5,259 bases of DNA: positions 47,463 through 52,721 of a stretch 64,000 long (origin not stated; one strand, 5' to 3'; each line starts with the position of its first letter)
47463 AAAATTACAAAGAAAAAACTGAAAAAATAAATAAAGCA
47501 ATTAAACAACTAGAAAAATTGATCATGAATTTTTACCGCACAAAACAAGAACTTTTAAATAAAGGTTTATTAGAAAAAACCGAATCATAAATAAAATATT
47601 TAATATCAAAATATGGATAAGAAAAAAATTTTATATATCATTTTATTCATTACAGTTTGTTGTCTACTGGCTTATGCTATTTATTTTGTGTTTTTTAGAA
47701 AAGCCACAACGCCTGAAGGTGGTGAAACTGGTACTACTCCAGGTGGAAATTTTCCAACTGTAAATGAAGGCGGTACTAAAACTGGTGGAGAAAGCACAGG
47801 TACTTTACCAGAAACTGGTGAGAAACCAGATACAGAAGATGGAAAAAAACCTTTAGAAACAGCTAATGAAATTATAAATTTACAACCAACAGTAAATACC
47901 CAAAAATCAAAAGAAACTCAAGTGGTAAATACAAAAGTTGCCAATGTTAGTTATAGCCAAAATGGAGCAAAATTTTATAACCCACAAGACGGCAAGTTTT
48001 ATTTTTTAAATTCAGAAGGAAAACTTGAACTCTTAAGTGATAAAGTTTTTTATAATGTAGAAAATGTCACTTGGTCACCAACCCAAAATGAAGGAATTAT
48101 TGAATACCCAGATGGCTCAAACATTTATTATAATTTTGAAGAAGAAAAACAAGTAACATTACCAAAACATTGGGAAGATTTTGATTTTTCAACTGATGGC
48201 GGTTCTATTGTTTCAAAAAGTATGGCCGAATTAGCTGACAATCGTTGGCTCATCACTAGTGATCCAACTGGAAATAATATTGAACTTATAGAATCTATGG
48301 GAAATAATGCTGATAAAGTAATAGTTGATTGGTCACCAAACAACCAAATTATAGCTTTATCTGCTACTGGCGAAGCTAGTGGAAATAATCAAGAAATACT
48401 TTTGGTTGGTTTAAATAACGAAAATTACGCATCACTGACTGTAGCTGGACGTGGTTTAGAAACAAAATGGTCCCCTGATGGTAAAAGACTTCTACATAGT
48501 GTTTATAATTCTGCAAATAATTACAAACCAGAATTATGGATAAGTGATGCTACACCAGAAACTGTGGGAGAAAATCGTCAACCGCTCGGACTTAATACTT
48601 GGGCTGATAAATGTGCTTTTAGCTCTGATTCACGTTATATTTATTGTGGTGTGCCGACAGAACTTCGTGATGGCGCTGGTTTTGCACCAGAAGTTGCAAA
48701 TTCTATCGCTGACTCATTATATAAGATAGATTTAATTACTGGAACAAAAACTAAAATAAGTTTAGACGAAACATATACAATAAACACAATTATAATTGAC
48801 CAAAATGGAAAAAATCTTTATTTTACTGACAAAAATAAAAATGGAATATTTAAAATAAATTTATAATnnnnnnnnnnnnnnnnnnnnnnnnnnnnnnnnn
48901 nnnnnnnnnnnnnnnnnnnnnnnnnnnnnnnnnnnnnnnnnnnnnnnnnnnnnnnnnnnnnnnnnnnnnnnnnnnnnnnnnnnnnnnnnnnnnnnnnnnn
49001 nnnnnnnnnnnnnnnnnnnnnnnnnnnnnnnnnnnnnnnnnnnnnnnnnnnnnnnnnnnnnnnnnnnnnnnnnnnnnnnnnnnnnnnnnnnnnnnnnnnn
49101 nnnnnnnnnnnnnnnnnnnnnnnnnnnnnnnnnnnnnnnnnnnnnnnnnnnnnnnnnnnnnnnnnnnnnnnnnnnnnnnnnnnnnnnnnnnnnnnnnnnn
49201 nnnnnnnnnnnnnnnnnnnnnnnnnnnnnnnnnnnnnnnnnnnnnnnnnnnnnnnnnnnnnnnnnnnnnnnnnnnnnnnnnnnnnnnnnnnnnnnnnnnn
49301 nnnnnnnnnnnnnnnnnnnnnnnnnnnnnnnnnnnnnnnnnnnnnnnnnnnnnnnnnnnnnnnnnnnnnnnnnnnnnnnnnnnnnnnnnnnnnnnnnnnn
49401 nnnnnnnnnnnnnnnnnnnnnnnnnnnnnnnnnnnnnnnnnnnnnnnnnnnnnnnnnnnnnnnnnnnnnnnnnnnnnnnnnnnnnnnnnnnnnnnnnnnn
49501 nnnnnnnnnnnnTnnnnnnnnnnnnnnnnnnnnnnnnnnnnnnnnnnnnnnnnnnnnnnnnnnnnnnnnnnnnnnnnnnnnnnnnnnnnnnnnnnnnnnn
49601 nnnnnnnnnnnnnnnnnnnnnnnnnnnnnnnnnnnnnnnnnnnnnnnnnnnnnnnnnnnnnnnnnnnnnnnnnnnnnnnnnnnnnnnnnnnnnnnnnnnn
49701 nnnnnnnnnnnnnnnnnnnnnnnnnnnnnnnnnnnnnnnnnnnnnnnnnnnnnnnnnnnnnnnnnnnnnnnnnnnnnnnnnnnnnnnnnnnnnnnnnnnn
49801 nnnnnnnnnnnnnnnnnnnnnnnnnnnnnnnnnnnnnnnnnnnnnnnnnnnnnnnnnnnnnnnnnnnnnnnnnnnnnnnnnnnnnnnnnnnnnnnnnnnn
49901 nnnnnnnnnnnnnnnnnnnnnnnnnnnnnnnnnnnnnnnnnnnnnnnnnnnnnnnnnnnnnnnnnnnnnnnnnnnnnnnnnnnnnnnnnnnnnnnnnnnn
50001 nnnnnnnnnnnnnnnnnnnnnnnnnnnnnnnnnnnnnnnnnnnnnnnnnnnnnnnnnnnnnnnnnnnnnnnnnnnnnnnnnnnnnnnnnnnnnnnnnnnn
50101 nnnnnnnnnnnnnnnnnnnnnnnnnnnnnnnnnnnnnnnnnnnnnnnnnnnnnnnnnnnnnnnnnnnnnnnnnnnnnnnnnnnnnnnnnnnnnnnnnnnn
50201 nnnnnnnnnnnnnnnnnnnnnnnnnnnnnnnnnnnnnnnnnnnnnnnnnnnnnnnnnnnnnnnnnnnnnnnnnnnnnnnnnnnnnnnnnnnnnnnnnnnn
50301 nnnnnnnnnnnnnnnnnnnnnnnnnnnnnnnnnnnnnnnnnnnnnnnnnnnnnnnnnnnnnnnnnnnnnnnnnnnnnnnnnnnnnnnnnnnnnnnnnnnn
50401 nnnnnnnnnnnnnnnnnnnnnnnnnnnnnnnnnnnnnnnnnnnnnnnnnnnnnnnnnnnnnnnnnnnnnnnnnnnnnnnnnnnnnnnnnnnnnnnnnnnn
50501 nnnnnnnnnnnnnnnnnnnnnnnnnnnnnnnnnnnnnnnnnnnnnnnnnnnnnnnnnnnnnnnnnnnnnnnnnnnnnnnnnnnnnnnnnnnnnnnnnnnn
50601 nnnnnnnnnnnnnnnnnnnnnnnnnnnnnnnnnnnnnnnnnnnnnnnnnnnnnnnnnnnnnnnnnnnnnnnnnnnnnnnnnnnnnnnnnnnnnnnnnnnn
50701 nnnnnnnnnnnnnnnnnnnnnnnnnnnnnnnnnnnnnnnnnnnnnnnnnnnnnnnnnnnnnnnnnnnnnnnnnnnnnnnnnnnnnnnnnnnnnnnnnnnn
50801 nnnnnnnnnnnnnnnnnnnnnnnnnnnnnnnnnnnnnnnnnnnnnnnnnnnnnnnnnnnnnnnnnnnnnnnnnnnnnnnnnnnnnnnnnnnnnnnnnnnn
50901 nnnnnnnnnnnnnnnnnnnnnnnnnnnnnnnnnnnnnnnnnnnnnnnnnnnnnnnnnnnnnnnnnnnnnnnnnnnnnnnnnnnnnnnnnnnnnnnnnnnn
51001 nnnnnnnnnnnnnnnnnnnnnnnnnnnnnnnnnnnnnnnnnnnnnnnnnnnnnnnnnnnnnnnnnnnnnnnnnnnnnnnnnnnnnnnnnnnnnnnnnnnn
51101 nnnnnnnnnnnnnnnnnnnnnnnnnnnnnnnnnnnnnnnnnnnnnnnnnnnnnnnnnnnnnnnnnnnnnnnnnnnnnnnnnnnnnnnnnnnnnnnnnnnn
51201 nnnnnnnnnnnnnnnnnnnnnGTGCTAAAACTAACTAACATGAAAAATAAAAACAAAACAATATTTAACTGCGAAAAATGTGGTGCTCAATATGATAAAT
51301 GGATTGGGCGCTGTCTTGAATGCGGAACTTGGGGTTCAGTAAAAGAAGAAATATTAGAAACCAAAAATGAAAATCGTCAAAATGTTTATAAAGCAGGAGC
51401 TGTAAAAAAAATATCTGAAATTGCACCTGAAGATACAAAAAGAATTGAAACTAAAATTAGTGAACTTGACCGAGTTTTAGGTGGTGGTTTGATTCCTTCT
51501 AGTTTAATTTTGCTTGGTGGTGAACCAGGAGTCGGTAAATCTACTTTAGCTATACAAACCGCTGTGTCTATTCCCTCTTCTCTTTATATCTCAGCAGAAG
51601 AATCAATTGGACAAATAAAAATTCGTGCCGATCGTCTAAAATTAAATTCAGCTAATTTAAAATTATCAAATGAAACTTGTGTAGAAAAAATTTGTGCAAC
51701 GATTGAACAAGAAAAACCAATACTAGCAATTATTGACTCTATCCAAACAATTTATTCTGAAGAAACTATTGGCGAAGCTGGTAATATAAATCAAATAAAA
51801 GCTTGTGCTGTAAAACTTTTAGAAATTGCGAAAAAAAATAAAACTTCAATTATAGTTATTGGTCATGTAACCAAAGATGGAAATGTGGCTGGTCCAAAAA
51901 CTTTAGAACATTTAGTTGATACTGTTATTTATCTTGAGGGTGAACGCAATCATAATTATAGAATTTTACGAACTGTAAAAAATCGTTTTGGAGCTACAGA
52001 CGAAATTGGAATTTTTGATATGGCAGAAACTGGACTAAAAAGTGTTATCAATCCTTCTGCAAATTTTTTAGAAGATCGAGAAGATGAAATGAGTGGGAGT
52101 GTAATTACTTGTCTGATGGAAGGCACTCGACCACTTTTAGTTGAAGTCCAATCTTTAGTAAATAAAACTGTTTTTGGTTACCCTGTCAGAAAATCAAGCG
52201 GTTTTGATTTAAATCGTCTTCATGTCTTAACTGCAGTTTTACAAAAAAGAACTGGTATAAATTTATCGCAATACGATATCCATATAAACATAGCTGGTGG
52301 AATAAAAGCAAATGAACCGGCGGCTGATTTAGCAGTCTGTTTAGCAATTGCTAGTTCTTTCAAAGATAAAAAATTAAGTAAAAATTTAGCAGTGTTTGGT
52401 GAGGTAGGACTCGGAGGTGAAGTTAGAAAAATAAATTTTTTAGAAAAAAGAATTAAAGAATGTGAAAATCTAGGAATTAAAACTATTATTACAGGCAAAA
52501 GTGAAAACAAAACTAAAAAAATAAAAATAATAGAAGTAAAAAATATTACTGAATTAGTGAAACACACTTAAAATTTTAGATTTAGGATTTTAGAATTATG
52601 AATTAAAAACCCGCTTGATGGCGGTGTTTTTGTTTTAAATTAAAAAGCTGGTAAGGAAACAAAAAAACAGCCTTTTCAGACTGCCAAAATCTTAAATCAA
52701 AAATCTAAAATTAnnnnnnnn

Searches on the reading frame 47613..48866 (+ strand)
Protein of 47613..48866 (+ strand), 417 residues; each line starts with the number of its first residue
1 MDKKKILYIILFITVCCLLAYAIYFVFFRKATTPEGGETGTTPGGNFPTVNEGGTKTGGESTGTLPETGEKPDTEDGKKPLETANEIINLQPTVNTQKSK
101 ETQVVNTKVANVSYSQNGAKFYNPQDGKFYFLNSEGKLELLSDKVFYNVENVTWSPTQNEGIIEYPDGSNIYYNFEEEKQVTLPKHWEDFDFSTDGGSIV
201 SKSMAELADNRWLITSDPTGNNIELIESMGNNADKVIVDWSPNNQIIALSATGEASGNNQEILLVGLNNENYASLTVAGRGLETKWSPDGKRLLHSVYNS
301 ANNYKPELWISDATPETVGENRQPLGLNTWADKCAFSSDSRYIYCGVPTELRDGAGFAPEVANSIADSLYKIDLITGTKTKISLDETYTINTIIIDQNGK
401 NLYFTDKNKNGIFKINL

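Call 15: search_protein_families(library=pfam, proteins=[window:47613-48866:+], max_evalue=0.001)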
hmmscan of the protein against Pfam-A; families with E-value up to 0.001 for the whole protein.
window:47613-48866:+ (417 aa): 1 family
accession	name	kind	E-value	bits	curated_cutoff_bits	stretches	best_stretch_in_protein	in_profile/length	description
PF07676.18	PD40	-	0.0008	19.7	20.9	0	286-293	16-23/38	WD40-like Beta Propeller Repeat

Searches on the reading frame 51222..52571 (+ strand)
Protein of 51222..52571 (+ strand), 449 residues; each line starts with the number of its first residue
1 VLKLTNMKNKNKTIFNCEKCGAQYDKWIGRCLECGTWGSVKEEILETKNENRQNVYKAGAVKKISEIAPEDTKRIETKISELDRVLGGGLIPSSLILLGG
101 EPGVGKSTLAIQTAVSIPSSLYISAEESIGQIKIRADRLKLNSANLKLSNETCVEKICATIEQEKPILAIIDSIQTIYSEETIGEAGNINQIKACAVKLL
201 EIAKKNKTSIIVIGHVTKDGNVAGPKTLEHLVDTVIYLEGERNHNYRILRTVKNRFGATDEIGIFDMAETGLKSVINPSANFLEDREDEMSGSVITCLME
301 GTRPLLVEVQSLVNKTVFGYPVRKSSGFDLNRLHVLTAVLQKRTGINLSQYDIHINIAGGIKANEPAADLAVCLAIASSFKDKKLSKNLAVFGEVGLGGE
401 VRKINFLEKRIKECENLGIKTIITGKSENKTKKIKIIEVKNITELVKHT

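Call 15: search_protein_families(library=pfam, proteins=[window:51222-52571:+], max_evalue=0.001)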
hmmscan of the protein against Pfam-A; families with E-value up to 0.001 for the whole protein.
window:51222-52571:+ (449 aa): 8 families
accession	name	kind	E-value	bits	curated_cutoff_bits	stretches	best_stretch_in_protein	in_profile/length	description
PF06745.19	ATPase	-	6.1e-15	55.7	26.6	2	75-160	1-91/231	KaiC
PF13481.12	AAA_25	-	1.7e-11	44.6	27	1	65-220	5-194/195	AAA domain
PF05362.19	Lon_C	-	1.2e-08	35.2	21.1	1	348-430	91-174/205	Lon protease (S16) C-terminal proteolytic domain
PF18073.7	Zn_ribbon_LapB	-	1.2e-08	34.9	25.7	1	15-42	1-28/28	Rubredoxin metal binding domain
PF13541.12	ChlI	-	3.3e-08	33.9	27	1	342-425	35-118/121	Subunit ChlI of Mg-chelatase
PF03796.21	DnaB_C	-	1.3e-06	28.5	27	1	75-213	2-135/255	DnaB-like helicase C terminal domain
PF13401.12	AAA_22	-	0.00056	20.7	27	0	94-215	6-123/130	AAA domain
PF13479.12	AAA_24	-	0.00073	19.9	27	0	96-188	5-90/195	AAA domain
